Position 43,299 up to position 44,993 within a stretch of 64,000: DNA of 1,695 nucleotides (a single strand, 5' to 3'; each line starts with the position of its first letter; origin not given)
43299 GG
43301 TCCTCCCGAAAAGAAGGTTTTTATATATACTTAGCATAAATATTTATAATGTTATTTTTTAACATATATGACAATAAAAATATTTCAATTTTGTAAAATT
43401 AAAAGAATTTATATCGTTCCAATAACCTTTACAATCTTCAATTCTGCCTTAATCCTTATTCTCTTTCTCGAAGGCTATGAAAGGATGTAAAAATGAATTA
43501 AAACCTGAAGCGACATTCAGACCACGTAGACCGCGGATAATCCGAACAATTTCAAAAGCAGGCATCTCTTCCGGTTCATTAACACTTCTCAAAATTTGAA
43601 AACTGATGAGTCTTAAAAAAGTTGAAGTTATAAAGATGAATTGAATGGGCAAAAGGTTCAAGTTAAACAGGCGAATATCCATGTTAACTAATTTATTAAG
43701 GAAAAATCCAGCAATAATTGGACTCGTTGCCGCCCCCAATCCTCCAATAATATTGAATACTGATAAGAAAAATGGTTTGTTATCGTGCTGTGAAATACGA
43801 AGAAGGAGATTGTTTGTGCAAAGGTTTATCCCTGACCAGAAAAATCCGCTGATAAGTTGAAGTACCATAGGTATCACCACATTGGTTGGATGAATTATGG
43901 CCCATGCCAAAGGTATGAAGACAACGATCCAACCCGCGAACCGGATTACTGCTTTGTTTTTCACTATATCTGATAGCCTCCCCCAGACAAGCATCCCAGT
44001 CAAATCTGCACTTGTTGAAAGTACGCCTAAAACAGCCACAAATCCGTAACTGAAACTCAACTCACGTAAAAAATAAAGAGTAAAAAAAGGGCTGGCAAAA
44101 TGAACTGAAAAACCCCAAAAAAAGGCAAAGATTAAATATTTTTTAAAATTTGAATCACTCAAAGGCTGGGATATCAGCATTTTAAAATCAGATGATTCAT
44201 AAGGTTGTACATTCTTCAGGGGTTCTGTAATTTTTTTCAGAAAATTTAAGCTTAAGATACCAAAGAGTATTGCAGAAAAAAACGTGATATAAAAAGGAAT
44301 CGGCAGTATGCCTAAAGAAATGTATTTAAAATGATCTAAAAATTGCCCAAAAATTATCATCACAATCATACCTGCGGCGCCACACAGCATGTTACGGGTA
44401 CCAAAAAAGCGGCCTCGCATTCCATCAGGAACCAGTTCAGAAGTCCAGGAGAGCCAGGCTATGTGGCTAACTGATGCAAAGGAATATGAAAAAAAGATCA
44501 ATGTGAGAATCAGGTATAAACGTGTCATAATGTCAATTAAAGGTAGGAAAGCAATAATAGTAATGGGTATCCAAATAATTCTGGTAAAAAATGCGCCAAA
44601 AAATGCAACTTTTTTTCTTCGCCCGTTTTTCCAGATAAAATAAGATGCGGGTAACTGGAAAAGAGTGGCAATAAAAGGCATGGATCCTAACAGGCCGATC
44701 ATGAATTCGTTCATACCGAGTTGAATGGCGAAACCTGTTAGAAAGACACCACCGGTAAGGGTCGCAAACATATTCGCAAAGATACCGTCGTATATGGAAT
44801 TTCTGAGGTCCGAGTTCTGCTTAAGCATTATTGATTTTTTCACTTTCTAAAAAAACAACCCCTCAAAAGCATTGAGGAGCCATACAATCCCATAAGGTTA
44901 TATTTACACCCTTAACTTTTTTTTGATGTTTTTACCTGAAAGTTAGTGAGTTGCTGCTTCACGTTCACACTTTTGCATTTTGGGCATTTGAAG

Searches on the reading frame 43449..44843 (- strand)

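Call 28: search_protein_families(library=pfam, proteins=[window:43449-44843:-], max_evalue=0.0001)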
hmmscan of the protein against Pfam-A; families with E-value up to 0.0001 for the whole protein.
window:43449-44843:- (464 aa): 1 family
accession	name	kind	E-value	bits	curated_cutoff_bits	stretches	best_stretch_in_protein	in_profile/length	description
PF07690.21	MFS_1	-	6.7e-29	101.3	33.4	2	22-375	6-347/347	Major Facilitator Superfamily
